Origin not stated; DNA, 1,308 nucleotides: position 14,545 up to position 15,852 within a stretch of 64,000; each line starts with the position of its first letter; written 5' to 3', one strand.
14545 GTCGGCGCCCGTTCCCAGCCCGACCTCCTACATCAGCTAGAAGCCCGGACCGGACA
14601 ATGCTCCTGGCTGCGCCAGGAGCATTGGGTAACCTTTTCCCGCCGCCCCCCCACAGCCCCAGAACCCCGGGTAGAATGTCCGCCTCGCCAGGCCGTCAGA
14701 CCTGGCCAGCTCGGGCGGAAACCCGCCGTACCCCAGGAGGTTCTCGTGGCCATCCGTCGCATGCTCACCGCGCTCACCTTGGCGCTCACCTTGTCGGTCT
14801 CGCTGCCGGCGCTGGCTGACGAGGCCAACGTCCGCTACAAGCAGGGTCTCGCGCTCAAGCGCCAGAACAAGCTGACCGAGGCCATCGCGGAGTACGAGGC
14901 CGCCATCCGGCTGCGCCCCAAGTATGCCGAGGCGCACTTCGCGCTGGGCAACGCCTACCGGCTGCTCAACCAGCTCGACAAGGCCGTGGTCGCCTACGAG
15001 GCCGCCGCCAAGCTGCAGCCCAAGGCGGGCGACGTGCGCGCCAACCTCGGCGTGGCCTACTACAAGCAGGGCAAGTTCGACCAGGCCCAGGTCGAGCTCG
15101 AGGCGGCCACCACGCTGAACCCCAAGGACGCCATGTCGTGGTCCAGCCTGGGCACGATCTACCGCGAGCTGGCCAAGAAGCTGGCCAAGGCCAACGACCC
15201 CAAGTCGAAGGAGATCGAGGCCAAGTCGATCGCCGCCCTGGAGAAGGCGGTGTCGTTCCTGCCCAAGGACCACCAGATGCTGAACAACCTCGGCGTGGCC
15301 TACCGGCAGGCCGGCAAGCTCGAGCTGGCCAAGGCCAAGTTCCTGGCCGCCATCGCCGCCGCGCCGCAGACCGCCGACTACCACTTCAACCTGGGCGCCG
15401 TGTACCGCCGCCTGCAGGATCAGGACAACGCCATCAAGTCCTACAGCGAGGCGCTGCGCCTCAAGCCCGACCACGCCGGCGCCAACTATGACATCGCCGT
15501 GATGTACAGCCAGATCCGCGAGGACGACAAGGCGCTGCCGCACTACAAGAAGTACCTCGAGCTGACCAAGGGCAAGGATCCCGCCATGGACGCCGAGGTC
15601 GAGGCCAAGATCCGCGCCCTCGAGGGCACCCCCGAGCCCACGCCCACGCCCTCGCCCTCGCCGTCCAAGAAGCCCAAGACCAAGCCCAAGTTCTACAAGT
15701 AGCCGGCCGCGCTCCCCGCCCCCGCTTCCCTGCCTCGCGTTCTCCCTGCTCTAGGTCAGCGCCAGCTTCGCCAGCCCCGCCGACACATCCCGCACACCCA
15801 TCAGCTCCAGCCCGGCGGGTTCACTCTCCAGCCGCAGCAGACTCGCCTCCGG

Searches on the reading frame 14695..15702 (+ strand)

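Call 18: search_protein_families(library=ncbifam, proteins=[window:14695-15702:+], max_evalue=0.01)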
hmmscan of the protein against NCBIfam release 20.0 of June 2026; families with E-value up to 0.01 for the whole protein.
window:14695-15702:+ (335 aa): 34 families (the best 25 are shown)
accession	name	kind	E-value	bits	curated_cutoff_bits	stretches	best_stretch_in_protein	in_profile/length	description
NF040959.1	MamA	equivalog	1.7e-28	99.5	200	3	176-291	88-203/204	magnetosome protein MamA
TIGR02521.1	type_IV_pilW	equivalog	4.2e-27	95.2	154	2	111-292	30-200/234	type IV pilus biogenesis/stability protein PilW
NF033762.1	social_mot_Tgl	equivalog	1.5e-23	83.4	225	2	58-161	80-185/252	social motility TPR repeat lipoprotein Tgl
TIGR02917.1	PEP_TPR_lipo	equivalog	9.5e-21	73.4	312.2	2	175-296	549-670/899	XrtA/PEP-CTERM system TPR-repeat protein PrsT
TIGR02552.1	LcrH_SycD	equivalog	2.4e-17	62.9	104.8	3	201-304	24-127/136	SycD/LcrH family type III secretion system chaperone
NF047507.1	TPR_BatC_Lepto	exception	1.8e-16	60.3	175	2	178-267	43-136/214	TPR repeat-containing protein BatC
NF033758.1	gliding_GltE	equivalog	1.9e-16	60.1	225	2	175-301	242-364/411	adventurous gliding motility TPR repeat lipoprotein GltE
NF033920.0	C39_PA2778_fam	equivalog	8.8e-15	54.8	150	3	38-143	151-255/255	PA2778 family cysteine peptidase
NF002725.1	PRK02603.1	equivalog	8.7e-14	51.9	143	1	41-150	32-144/173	photosystem I assembly protein Ycf3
NF008391.2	PRK11189.1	equivalog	3.4e-13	49.7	250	2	48-147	69-168/297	lipoprotein NlpI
NF053607.1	CHU_0125_OmpA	equivalog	1.3e-11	43.8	620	2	47-143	22-118/639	CHU_0125 family OmpA-like outer membrane integrity protein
NF047371.1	FlcA_CTERM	equivalog_domain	2.1e-11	43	300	2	46-156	401-517/646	periplasmic flagellar collar protein FlcA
NF008755.0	PRK11788.1-3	equivalog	5.4e-10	39.2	430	2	47-135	39-131/388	lipopolysaccharide assembly protein LapB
TIGR00540.1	TPR_hemY_coli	hypoth_equivalog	1.3e-09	37.3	142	2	52-132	300-379/385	heme biosynthesis-associated TPR protein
NF008520.0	PRK11447.1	equivalog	6.9e-09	34.1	858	2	39-110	264-335/1157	cellulose synthase complex outer membrane protein BcsC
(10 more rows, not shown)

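Call 19: search_protein_families(library=pfam, proteins=[window:14695-15702:+], max_evalue=0.01)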
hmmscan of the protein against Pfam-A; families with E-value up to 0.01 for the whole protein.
window:14695-15702:+ (335 aa): 23 families
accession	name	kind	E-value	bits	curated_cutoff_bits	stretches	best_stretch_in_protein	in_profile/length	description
PF13414.12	TPR_11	-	1.6e-38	130.5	26.8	5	51-88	1-38/42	TPR repeat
PF07719.23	TPR_2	-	1.2e-33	112.8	27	5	227-260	1-34/34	Tetratricopeptide repeat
PF00515.34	TPR_1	-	1.3e-33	113.8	27.8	4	227-260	1-34/34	Tetratricopeptide repeat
PF13181.12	TPR_8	-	3.7e-31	105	25.7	4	227-260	1-34/34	Tetratricopeptide repeat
PF13432.12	TPR_16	-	2.2e-27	95.5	32.7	5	48-110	1-63/65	Tetratricopeptide repeat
PF13431.12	TPR_17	-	1.2e-26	91.2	24.4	2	67-98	2-33/34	Tetratricopeptide repeat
PF13428.12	TPR_14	-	9.5e-19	66.5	23.5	2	79-119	2-42/44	Tetratricopeptide repeat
PF13424.12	TPR_12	-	1.5e-18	67.2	30.1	3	194-257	4-75/77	Tetratricopeptide repeat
PF14559.12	TPR_19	-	1.2e-17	64.4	25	2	92-147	5-60/68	Tetratricopeptide repeat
PF13176.12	TPR_7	-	2e-15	55.9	27.9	0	231-259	3-31/36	Tetratricopeptide repeat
PF13371.12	TPR_9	-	2.8e-14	53.3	35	2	233-299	1-61/73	Tetratricopeptide repeat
PF13174.12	TPR_6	-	9.6e-13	48.3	26.3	0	47-76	3-32/33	Tetratricopeptide repeat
PF20308.4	TPR-S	-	4.4e-09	37.3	27.6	1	94-197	2-97/102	Tetratricopeptide Repeats-Sensor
PF13374.12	TPR_10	-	4.4e-08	33.3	27.5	0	115-132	5-22/42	Tetratricopeptide repeat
PF06552.18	TOM20_plant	-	5e-08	33.4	20.6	0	128-209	7-85/187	Plant specific mitochondrial import receptor subunit TOM20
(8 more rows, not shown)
